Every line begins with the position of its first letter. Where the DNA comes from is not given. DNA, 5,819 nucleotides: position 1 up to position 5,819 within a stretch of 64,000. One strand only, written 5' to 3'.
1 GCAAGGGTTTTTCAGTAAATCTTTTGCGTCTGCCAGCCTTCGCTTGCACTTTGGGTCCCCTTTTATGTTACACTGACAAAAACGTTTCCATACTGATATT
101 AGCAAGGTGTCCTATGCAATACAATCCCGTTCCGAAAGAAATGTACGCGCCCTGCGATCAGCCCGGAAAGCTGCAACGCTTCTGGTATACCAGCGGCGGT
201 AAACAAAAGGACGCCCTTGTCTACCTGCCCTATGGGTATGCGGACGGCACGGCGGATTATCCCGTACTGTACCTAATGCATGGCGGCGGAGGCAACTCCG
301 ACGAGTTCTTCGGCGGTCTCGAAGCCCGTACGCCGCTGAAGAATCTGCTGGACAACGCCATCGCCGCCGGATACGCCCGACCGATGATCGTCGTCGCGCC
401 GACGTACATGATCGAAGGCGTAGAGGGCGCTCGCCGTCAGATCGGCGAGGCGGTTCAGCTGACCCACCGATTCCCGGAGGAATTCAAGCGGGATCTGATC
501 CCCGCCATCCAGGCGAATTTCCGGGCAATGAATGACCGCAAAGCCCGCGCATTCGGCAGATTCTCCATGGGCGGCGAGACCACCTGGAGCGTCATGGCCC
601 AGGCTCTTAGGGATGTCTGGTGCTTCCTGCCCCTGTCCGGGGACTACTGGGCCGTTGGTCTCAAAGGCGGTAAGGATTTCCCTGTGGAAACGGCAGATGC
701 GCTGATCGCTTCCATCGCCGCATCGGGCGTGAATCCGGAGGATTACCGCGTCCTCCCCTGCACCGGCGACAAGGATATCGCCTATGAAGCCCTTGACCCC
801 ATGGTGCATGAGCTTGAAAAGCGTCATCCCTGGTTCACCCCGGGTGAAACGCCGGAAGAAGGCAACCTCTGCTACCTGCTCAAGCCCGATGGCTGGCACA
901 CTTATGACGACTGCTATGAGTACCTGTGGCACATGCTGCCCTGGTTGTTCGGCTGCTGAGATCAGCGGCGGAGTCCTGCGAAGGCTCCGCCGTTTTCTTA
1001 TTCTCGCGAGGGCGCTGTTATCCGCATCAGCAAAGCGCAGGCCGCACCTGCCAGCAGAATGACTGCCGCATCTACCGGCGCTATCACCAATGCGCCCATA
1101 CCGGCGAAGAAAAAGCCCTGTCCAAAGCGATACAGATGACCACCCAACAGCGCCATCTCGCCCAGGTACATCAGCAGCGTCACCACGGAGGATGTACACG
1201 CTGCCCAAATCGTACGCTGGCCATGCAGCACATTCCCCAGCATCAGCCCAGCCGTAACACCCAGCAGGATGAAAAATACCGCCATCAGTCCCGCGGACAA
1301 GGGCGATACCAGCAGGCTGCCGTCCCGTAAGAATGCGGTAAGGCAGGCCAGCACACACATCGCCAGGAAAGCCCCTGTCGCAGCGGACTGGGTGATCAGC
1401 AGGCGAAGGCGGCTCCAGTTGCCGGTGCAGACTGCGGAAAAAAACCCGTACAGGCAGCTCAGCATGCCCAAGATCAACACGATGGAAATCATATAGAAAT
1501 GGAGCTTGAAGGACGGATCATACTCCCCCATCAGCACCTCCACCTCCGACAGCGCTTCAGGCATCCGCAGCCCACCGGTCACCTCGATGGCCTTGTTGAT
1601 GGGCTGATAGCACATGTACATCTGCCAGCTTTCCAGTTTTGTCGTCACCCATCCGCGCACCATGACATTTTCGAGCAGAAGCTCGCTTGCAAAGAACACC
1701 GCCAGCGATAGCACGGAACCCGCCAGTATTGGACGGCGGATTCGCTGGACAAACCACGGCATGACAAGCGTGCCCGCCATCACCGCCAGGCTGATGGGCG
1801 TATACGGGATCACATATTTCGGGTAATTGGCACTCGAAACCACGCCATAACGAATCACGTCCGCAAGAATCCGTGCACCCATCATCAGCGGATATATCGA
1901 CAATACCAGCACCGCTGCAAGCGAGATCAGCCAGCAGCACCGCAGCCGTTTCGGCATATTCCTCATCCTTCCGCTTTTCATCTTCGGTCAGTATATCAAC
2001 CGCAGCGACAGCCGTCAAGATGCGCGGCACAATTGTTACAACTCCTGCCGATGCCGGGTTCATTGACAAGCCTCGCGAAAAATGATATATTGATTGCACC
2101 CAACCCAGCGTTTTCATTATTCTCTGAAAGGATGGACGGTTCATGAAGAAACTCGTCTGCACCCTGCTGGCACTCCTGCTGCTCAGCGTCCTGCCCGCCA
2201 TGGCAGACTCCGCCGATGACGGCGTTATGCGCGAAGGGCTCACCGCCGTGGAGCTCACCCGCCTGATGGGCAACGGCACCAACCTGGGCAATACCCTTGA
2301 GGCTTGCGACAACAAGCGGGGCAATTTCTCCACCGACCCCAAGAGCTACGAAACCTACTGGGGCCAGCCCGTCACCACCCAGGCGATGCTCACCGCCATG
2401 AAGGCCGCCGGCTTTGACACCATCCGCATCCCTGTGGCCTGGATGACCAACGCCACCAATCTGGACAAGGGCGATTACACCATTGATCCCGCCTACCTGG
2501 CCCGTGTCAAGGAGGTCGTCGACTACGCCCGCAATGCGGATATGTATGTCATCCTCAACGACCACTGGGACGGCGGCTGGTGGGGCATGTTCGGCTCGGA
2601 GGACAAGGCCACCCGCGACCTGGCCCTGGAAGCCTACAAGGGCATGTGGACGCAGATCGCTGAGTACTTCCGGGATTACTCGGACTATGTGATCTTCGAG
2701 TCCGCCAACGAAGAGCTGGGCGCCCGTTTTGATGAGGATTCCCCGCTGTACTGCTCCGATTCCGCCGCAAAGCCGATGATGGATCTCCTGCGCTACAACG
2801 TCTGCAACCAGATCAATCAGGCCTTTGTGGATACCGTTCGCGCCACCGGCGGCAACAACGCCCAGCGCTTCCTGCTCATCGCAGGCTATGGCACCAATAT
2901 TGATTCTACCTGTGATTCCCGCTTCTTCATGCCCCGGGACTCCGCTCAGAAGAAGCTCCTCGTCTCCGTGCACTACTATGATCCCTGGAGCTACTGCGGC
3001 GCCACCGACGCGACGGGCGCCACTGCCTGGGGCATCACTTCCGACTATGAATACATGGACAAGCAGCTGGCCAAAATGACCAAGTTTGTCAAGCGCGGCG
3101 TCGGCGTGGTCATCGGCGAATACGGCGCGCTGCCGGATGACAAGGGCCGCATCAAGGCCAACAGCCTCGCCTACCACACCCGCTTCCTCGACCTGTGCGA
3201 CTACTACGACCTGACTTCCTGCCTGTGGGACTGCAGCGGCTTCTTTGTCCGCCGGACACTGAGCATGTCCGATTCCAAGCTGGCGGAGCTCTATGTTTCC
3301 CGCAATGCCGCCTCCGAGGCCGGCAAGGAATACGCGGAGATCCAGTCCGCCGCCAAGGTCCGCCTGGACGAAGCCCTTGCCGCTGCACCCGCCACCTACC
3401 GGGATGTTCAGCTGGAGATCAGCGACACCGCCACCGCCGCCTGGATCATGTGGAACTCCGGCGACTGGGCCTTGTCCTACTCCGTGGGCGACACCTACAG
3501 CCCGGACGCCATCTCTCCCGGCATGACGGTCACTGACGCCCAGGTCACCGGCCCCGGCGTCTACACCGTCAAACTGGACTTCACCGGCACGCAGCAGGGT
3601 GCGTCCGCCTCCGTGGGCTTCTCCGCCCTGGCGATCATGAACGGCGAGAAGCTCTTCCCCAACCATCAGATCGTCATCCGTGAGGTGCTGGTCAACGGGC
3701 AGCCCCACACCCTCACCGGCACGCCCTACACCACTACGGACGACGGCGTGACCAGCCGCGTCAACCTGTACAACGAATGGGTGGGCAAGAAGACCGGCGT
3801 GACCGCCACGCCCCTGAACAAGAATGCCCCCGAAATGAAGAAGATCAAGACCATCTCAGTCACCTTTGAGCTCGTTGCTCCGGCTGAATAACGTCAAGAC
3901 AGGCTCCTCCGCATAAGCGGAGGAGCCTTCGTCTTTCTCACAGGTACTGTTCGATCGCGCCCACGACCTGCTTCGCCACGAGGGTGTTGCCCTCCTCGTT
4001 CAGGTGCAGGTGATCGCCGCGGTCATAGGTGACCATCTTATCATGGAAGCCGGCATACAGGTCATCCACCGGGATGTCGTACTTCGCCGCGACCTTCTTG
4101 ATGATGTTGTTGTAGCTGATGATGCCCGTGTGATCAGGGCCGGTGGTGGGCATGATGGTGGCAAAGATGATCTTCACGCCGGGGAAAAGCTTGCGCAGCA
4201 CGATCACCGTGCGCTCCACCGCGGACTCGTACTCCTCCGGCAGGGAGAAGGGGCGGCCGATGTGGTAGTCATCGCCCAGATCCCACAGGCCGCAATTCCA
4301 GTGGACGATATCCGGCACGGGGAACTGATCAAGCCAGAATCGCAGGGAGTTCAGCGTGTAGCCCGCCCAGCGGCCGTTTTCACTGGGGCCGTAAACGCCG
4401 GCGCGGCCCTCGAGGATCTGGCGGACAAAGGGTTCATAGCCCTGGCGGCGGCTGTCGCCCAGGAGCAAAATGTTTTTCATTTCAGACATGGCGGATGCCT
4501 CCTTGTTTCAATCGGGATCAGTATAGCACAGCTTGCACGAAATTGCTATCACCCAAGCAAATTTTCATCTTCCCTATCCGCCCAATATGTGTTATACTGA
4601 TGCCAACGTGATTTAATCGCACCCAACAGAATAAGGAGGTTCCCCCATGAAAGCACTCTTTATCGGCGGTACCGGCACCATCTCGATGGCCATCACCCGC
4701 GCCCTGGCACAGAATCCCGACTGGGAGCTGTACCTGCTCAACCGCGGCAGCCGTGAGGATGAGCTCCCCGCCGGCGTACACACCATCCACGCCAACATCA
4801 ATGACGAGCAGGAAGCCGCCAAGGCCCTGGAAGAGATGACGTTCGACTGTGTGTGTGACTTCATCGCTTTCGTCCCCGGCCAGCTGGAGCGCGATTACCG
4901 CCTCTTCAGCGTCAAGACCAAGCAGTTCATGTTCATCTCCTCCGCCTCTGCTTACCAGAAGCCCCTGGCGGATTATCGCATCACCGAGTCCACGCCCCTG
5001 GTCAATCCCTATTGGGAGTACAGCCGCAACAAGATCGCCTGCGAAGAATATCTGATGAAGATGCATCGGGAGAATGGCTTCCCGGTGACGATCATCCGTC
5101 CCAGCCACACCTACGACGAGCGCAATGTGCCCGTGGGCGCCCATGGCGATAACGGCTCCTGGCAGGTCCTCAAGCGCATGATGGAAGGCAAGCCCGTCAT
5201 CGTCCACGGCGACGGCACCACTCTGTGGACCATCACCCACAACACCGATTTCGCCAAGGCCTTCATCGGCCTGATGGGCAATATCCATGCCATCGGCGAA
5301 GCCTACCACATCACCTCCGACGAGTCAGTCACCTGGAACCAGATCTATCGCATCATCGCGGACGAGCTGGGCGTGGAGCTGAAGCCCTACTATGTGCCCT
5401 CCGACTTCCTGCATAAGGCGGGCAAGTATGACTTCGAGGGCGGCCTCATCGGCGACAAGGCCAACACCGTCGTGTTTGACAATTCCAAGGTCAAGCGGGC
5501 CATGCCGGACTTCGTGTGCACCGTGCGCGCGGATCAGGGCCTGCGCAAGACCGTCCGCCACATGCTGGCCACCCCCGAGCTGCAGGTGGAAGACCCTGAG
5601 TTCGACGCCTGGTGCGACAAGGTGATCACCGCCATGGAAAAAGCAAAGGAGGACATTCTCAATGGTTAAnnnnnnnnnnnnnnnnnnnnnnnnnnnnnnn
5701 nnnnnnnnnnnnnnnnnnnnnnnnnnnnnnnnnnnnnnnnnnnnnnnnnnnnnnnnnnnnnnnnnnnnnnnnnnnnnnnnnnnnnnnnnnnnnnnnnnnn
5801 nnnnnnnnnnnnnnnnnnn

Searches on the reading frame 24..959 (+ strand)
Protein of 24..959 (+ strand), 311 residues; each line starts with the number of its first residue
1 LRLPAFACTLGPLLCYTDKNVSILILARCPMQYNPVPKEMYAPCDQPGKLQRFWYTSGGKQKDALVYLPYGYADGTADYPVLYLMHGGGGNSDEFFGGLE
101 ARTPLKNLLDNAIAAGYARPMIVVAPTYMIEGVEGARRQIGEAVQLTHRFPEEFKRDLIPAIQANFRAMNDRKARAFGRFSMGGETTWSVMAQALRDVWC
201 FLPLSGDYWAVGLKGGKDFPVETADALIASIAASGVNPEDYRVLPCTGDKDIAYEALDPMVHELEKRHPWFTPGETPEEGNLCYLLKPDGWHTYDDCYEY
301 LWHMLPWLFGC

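Call 79: search_protein_families(library=pfam, proteins=[window:24-959:+], max_evalue=0.0001)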
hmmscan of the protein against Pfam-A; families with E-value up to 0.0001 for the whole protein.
window:24-959:+ (311 aa): 1 family
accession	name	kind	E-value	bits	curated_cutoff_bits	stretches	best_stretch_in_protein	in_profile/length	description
PF00756.26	Esterase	-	5.3e-07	30.1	22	1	64-185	10-127/251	Putative esterase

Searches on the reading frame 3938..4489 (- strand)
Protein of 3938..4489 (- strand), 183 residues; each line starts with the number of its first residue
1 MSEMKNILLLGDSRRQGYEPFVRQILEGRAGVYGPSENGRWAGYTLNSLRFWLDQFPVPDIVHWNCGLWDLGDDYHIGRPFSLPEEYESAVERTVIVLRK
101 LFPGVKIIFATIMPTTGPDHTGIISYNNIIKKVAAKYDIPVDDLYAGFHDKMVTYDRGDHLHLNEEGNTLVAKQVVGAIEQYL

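Call 79: search_protein_families(library=pfam, proteins=[window:3938-4489:-], max_evalue=0.0001)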
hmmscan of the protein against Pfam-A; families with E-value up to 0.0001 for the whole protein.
window:3938-4489:- (183 aa): 1 family
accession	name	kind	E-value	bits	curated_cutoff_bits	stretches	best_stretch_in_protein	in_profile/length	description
PF13472.12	Lipase_GDSL_2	-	1.2e-10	42.6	32.9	1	11-169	3-177/178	GDSL-like Lipase/Acylhydrolase family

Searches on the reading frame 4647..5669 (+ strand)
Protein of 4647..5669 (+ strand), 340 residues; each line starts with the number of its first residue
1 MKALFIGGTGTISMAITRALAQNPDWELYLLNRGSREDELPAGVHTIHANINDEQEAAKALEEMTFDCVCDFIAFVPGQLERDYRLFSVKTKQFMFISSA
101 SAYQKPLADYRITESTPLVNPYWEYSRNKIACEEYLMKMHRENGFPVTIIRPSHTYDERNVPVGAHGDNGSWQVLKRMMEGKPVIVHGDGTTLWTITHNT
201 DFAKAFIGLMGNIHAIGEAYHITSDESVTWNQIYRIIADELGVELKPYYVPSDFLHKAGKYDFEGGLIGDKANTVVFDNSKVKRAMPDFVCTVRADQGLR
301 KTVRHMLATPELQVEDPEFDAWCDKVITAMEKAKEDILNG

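Call 79: search_protein_families(library=pfam, proteins=[window:4647-5669:+], max_evalue=0.0001)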
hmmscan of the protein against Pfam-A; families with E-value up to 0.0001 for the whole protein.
window:4647-5669:+ (340 aa): 4 families
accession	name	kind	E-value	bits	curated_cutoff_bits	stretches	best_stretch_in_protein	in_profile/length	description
PF01370.27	Epimerase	-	2.3e-22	80.1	20.9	1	4-220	2-237/240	NAD dependent epimerase/dehydratase family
PF04321.23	RmlD_sub_bind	-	3.1e-08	33.5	27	0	118-244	118-234/287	RmlD substrate binding domain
PF16363.11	GDP_Man_Dehyd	-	7e-07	29.4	27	1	90-245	120-270/332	GDP-mannose 4,6 dehydratase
PF13460.12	NAD_binding_10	-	5.5e-06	26.8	27.2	0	7-166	1-157/184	NAD(P)H-binding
